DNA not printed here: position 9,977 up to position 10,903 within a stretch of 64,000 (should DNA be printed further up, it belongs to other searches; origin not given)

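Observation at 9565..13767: Cdv (ESCRT-III/Vps4) division operon preceded by two tandem paralogous RHH-like genes instead of cdvA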

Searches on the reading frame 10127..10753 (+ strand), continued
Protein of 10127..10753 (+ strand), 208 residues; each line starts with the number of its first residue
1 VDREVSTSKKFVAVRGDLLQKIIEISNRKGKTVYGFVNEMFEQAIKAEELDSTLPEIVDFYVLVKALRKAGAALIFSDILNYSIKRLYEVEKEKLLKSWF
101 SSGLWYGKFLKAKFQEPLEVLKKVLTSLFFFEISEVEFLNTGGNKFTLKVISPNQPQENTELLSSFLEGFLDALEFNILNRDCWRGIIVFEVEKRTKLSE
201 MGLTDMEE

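Call 49: list_cluster_members(proteins=[P0023, P0037, P0043, P0068, P0079, P0074, P0097, P0123, P0144, P0164])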
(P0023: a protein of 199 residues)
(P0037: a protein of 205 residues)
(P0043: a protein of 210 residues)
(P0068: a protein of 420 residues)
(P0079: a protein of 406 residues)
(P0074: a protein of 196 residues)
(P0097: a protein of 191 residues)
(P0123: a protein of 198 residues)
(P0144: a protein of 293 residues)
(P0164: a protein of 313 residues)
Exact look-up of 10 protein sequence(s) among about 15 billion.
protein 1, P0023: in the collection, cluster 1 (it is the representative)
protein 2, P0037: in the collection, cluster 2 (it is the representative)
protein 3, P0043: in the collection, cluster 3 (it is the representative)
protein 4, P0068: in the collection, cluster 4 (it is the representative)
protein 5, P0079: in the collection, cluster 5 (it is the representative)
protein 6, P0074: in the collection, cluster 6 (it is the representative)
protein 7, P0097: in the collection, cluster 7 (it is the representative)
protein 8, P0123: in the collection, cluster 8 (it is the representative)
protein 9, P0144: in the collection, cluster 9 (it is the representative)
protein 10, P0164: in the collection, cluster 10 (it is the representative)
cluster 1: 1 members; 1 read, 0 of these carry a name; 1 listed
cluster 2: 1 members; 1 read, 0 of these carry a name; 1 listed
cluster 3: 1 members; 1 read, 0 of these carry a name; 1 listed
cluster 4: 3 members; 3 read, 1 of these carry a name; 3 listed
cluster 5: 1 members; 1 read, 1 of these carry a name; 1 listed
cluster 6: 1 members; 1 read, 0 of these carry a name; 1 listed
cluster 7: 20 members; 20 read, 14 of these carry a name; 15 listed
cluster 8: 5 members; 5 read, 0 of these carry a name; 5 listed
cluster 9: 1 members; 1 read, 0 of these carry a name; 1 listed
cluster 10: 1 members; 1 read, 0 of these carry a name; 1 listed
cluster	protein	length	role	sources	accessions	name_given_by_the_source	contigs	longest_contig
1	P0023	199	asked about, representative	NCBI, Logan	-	-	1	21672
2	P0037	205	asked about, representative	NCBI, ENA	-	-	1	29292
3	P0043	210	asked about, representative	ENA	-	-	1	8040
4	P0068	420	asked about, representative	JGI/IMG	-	-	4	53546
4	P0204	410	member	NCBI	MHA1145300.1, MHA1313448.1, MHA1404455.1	MAG: hypothetical protein ACTSRW_11225 [Candidatus Helarchaeota archaeon]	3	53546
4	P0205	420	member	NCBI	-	-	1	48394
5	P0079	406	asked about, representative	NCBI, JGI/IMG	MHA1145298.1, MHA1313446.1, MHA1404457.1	MAG: hypothetical protein ACTSRW_11215 [Candidatus Helarchaeota archaeon]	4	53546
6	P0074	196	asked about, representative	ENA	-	-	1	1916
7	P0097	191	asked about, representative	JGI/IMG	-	-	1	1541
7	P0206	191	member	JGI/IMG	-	hypothetical protein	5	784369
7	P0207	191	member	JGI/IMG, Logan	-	hypothetical protein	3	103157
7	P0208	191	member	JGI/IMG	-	hypothetical protein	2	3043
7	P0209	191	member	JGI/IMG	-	hypothetical protein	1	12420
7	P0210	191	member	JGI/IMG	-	hypothetical protein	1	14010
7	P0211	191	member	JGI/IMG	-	hypothetical protein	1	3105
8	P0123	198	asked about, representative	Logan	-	-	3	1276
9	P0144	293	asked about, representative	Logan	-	-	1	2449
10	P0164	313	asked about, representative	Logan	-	-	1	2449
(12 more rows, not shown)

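Call 50: find_encoding_contigs(protein=P0191, flank=8000, max_places=1)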
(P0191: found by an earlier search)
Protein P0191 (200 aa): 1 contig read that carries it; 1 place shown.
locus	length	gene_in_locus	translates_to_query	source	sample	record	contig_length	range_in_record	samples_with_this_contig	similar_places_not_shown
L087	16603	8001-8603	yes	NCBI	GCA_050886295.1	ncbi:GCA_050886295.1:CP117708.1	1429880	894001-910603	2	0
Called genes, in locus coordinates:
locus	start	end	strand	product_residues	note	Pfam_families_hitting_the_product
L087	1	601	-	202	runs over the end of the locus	PF00149:Metallophos, PF12850:Metallophos_2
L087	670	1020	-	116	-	-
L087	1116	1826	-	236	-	PF05116:S6PP (faint), PF08282:Hydrolase_3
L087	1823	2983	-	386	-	PF01053:Cys_Met_Meta_PP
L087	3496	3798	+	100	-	PF01176:eIF-1a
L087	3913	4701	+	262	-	PF01163:RIO1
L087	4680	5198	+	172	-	PF22891:KH_PNO1_2nd, PF21800:KH_KRR1_2nd (weak), PF00013:KH_1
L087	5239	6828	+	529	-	PF02518:HATPase_c, PF13589:HATPase_c_3 (faint), PF09239:Topo-VIb_trans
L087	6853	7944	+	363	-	PF04406:TP6A_N, PF21180:TOP6A-Spo11_Toprim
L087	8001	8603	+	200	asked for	-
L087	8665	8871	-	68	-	-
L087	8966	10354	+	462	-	PF00324:AA_permease, PF13520:AA_permease_2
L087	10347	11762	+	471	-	PF07969:Amidohydro_3, PF01979:Amidohydro_1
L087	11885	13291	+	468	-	PF13520:AA_permease_2, PF00324:AA_permease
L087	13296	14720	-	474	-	PF00232:Glyco_hydro_1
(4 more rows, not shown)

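Call 51: find_encoding_contigs(protein=P0201, flank=8000, max_places=1)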
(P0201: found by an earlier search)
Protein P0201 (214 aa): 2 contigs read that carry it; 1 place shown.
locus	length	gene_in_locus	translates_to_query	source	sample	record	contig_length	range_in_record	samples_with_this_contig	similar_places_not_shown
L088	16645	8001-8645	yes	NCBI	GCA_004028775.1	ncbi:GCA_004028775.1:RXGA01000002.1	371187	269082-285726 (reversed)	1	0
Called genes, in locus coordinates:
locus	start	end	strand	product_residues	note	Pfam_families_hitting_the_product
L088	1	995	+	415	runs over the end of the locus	PF00162:PGK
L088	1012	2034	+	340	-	PF01113:DapB_N (weak), PF02800:Gp_dh_C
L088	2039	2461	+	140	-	PF00582:Usp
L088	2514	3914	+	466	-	PF02878:PGM_PMM_I, PF02879:PGM_PMM_II, PF02880:PGM_PMM_III, PF00408:PGM_PMM_IV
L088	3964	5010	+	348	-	PF01497:Peripla_BP_2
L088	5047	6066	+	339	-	PF01032:FecCD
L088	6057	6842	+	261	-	PF00005:ABC_tran, PF02463:SMC_N (faint), PF13304:AAA_21 (faint)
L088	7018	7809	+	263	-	-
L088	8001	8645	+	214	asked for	-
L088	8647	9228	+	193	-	-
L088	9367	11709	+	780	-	-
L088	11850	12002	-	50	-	-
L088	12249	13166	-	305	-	PF00294:PfkB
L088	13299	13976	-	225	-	PF13549:ATP-grasp_5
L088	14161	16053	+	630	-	PF01855:POR_N, PF02775:TPP_enzyme_C, PF13237:Fer4_10, PF14697:Fer4_21, PF12838:Fer4_7 (weak), PF13187:Fer4_9 (weak), PF00037:Fer4 (weak)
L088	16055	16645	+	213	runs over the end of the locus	PF01558:POR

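Call 52: find_encoding_contigs(protein=P0068, flank=8000, max_places=1)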
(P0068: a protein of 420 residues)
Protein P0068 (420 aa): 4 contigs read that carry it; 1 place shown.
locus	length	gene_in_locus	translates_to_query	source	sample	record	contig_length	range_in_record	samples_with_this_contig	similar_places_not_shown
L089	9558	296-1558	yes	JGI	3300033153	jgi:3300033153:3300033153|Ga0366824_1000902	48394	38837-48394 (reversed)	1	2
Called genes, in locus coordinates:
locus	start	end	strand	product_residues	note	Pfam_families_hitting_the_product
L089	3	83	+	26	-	?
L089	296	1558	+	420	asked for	-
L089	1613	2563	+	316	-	PF02374:ArsA_ATPase, PF10609:ParA (faint)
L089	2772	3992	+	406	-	-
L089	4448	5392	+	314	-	-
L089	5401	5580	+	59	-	-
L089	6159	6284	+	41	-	-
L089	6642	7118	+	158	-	-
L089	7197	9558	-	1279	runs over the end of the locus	-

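Call 53: find_encoding_contigs(protein=P0181, flank=8000, max_places=2)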
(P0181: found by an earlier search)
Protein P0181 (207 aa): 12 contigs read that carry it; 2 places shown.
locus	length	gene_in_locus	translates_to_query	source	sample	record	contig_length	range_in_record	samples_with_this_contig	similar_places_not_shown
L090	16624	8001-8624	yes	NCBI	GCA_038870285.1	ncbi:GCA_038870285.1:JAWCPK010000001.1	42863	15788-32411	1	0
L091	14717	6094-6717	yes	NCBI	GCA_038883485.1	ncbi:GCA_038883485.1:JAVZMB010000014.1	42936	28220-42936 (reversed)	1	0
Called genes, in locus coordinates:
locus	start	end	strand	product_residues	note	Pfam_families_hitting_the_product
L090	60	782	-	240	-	PF00303:Thymidylat_synt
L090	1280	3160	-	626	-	PF02730:AFOR_N, PF01314:AFOR_C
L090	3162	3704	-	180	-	PF14697:Fer4_21 (faint), PF12797:Fer4_2 (faint), PF12837:Fer4_6 (faint), PF12838:Fer4_7 (faint), PF13187:Fer4_9 (faint), PF13237:Fer4_10 (weak), PF13247:Fer4_11, PF00037:Fer4 (weak)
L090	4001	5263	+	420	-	PF00149:Metallophos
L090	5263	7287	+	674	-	PF02463:SMC_N, PF13175:AAA_15 (faint), PF13476:AAA_23 (faint), PF13555:AAA_29 (faint), PF13304:AAA_21 (faint)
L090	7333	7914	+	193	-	-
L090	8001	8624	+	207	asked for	-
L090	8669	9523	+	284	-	PF00149:Metallophos (weak)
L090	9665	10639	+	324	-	PF01408:GFO_IDH_MocA, PF02894:GFO_IDH_MocA_C, PF22725:GFO_IDH_MocA_C3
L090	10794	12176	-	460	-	PF00890:FAD_binding_2 (faint), PF01134:GIDA (faint), PF01266:DAO (faint), PF03486:HI0933_like (faint), PF07992:Pyr_redox_2 (faint), PF21688:FAD-depend_C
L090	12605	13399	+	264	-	PF00994:MoCF_biosynth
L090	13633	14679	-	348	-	PF01168:Ala_racemase_N, PF14031:D-ser_dehydrat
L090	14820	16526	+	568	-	PF01636:APH (faint), PF01163:RIO1 (weak), PF03109:ABC1 (weak), PF00069:Pkinase (weak)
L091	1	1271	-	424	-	PF02730:AFOR_N, PF01314:AFOR_C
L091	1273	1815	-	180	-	PF14697:Fer4_21 (faint), PF12797:Fer4_2 (faint), PF12837:Fer4_6 (faint), PF12838:Fer4_7 (faint), PF13187:Fer4_9 (faint), PF13237:Fer4_10 (weak), PF13247:Fer4_11, PF00037:Fer4 (weak)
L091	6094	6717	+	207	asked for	-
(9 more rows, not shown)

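Call 54: find_encoding_contigs(protein=P0037, flank=8000, max_places=1)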
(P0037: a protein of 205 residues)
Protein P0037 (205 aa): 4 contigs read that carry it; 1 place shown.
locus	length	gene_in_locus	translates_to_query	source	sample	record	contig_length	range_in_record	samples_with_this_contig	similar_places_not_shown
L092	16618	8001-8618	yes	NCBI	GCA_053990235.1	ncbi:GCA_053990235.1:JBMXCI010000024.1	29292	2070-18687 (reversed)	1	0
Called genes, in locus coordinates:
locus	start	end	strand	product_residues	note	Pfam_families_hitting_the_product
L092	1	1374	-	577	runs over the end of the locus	PF00133:tRNA-synt_1, PF09334:tRNA-synt_1g, PF19303:Anticodon_3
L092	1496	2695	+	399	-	PF04104:DNA_primase_lrg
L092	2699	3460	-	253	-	PF02747:PCNA_C (faint), PF00705:PCNA_N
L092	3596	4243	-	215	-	PF08271:Zn_Ribbon_TF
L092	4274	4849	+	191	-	PF14582:Metallophos_3 (faint), PF00149:Metallophos, PF12850:Metallophos_2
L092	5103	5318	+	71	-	-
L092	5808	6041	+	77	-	PF01423:LSM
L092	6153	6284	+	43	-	-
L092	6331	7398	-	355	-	PF01137:RTC, PF05189:RTC_insert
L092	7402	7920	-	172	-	PF01467:CTP_transf_like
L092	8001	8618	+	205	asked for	-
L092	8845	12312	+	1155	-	PF07889:DUF1664 (faint), PF04513:Baculo_PEP_C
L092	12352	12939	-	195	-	PF01928:CYTH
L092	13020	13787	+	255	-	PF00254:FKBP_C (weak), PF22199:FKBP26_IF, PF18046:FKBP26_C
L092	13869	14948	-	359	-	PF00465:Fe-ADH, PF13685:Fe-ADH_2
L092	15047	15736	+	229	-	PF00227:Proteasome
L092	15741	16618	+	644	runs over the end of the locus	PF17214:KH_TffA, PF23023:Anti-Pycsar_Apyc1 (weak), PF00753:Lactamase_B, PF16661:Lactamase_B_6, PF12706:Lactamase_B_2, PF10996:Beta-Casp, PF07521:RMMBL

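Call 55: find_encoding_contigs(protein=P0023, flank=8000, max_places=1)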
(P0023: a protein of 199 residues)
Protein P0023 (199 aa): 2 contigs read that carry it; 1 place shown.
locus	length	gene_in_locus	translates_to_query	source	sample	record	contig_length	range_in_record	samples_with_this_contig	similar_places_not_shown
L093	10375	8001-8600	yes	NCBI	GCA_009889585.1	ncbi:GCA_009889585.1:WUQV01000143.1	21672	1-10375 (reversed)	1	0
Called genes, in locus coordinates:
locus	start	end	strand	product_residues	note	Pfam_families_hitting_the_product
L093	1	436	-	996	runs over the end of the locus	PF00133:tRNA-synt_1, PF01406:tRNA-synt_1e (faint), PF09334:tRNA-synt_1g (weak), PF08264:Anticodon_1, PF19302:DUF5915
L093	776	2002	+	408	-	PF02463:SMC_N, PF11398:DUF2813 (faint), PF13175:AAA_15, PF13476:AAA_23, PF13304:AAA_21, PF13175:AAA_15, PF13304:AAA_21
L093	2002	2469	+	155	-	-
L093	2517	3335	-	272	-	PF00175:NAD_binding_1, PF10418:DHODB_Fe-S_bind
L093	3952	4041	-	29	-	-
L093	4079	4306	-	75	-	-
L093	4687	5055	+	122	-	-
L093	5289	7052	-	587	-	PF00009:GTP_EFTU, PF01926:MMR_HSR1 (weak), PF11987:IF-2, PF14578:GTP_EFTU_D4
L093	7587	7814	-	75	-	-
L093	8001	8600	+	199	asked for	-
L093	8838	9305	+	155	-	PF01909:NTP_transf_2, PF18765:Polbeta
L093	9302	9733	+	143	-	PF05168:HEPN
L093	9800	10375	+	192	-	?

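Call 56: predict_structure(alignment_id=A4)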
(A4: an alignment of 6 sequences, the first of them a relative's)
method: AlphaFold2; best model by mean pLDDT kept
length: 426 residues; sequences in the alignment: 6
mean_pLDDT: 86.6   pTM: 0.82
mean pLDDT of the five models: 86.6, 84.5, 84.2, 83.9, 83.4
residues with pLDDT >= 90: 234; 70-90: 156; 50-70: 31; < 50: 5
segments of 3 or more residues with pLDDT < 50: 1-3
pLDDT, mean of each block of 10 residues (from residue 1): 69 92 91 94 93 89 84 90 95 96 90 81 82 87 68 91 92 95 92 91 77 72 58 92 94 92 90 83 90 90 90 91 95 90 90 65 80 86 79 94 93 90 75
secondary structure, 60 per line:
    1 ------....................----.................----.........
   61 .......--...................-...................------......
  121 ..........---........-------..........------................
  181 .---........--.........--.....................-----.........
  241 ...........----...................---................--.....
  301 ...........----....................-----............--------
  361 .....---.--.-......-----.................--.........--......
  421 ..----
elements in order: E7-13 H14-26 H31-47 H52-67 E70-74 H75-88 H90-108 H115-130 E134-141 E149-158 H165-181 E185-192 E195-203 H206-226 E232-238 H239-251 H256-274 H278-293 E296-300 H301-311 H316-335 H341-352 E361-365 E374-379 H385-401 E404-412 E415-422
